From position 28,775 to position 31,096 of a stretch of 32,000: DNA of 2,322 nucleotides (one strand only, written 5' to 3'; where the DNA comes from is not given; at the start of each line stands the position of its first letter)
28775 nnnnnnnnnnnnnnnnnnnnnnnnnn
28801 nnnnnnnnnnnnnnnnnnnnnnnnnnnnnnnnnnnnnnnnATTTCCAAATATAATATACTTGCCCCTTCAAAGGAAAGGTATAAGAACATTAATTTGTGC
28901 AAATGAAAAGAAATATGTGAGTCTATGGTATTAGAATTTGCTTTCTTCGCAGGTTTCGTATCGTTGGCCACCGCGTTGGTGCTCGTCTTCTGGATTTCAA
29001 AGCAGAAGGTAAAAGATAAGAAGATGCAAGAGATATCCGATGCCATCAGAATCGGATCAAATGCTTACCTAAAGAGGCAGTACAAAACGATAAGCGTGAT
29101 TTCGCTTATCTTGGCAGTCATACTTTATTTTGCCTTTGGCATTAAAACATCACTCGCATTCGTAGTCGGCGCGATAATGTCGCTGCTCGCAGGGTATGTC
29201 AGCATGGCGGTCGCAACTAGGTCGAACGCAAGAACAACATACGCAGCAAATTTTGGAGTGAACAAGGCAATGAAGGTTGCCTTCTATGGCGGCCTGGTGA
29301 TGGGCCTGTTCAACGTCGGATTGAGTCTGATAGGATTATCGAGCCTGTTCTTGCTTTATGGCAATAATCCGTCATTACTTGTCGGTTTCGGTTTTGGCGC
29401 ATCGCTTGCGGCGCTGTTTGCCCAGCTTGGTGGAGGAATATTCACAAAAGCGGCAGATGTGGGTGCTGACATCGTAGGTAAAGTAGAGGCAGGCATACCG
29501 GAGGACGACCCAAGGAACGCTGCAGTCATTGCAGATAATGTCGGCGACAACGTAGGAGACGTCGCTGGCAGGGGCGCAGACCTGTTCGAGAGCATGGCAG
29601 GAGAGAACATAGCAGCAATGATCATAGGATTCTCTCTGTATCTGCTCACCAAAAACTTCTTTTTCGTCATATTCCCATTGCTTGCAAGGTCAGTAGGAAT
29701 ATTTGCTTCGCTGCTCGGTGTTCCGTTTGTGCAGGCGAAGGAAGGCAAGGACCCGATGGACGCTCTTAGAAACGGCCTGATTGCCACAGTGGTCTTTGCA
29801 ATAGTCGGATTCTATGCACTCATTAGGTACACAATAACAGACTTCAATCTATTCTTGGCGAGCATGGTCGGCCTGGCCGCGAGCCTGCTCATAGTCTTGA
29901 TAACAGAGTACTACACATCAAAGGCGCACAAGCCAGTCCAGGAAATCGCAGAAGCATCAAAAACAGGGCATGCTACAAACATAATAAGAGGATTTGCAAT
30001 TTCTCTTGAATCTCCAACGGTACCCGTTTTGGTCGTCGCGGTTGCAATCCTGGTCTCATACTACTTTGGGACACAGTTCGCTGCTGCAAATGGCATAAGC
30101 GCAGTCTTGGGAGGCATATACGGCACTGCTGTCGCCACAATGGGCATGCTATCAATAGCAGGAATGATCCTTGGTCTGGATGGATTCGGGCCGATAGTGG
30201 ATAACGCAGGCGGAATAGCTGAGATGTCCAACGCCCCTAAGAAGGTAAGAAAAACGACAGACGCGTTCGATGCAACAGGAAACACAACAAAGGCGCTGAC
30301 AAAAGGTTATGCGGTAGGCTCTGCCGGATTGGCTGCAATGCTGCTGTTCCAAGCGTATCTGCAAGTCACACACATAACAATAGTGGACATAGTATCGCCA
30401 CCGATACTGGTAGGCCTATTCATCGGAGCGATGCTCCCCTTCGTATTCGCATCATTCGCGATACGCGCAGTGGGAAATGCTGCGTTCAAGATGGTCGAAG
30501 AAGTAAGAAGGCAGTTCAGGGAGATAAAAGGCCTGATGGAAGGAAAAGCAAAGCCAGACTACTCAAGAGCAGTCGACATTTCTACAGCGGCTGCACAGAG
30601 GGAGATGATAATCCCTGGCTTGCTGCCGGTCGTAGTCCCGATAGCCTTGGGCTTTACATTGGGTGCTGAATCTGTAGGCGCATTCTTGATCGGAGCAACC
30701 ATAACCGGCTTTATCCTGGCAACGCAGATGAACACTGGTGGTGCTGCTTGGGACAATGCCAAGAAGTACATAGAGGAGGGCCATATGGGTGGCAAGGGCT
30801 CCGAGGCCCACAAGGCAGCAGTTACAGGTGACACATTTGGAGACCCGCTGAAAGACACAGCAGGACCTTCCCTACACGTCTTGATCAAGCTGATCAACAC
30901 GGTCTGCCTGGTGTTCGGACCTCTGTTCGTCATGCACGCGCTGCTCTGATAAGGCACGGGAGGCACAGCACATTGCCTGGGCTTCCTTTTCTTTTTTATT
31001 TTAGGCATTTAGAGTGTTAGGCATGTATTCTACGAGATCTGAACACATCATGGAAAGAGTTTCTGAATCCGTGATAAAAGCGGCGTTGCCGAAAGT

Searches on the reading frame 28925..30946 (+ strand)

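Call 33: search_protein_families(library=pfam, proteins=[window:28925-30946:+], max_evalue=0.001)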
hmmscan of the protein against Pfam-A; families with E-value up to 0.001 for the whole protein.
window:28925-30946:+ (674 aa): 1 family
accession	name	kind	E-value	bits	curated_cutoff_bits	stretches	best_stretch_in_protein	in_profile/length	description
PF03030.21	H_PPase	-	3.1e-259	862.5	29.7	1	12-664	2-645/645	Inorganic H+ pyrophosphatase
